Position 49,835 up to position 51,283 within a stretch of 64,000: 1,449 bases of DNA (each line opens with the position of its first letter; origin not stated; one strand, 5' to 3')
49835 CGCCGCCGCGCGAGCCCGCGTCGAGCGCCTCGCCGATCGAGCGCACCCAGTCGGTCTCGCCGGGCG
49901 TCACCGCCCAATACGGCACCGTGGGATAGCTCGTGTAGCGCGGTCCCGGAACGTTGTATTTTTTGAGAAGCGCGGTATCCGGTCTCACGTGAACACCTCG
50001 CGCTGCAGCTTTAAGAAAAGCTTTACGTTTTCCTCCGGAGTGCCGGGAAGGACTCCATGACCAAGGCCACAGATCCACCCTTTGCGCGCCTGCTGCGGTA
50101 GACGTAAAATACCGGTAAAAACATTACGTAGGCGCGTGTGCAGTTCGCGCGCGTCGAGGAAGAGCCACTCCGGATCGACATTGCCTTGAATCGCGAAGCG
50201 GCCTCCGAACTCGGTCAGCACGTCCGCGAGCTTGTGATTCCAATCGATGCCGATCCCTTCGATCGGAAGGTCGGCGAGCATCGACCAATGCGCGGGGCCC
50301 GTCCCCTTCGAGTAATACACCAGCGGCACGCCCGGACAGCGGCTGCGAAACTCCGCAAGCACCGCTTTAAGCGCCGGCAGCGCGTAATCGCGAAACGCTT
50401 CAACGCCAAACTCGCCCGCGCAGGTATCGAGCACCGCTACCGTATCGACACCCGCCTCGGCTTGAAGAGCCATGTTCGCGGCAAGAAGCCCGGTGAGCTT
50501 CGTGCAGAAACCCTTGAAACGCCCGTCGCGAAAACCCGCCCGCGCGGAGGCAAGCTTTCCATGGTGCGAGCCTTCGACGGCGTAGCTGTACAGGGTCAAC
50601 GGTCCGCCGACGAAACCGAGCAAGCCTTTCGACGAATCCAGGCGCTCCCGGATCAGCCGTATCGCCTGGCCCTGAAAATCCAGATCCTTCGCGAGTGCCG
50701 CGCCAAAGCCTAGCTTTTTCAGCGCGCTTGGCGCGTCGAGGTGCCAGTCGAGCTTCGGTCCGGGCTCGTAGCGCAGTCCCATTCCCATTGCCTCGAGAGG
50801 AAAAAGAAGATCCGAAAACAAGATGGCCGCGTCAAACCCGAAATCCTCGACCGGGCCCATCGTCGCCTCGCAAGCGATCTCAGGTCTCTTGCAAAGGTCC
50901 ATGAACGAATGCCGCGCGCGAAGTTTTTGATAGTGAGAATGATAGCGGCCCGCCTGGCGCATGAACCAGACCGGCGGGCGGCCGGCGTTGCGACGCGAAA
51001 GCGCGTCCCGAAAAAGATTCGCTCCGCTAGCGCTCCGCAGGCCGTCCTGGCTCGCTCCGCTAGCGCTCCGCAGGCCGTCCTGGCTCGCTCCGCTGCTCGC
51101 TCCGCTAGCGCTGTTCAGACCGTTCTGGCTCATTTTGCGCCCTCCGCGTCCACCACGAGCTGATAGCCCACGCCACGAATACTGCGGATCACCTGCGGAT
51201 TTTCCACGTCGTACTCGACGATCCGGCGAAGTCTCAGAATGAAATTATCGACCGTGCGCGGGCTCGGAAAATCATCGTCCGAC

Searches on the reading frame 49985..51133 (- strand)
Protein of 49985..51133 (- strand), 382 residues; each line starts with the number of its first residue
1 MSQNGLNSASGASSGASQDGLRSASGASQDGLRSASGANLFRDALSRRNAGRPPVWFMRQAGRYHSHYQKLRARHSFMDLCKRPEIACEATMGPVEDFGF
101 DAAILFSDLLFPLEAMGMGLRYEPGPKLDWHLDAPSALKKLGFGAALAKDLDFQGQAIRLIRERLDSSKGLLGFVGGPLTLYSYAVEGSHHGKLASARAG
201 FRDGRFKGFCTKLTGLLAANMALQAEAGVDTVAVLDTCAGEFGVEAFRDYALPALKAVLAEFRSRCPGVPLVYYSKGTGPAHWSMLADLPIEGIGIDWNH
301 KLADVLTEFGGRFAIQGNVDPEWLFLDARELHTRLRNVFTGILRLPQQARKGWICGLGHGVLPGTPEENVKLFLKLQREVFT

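Call 18: search_protein_families(library=pfam, proteins=[window:49985-51133:-], max_evalue=0.001)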
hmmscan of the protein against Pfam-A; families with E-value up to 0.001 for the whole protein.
window:49985-51133:- (382 aa): 1 family
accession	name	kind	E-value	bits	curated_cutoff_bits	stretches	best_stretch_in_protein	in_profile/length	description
PF01208.23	URO-D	-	6.7e-85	285.6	23.9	1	40-379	5-345/346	Uroporphyrinogen decarboxylase (URO-D)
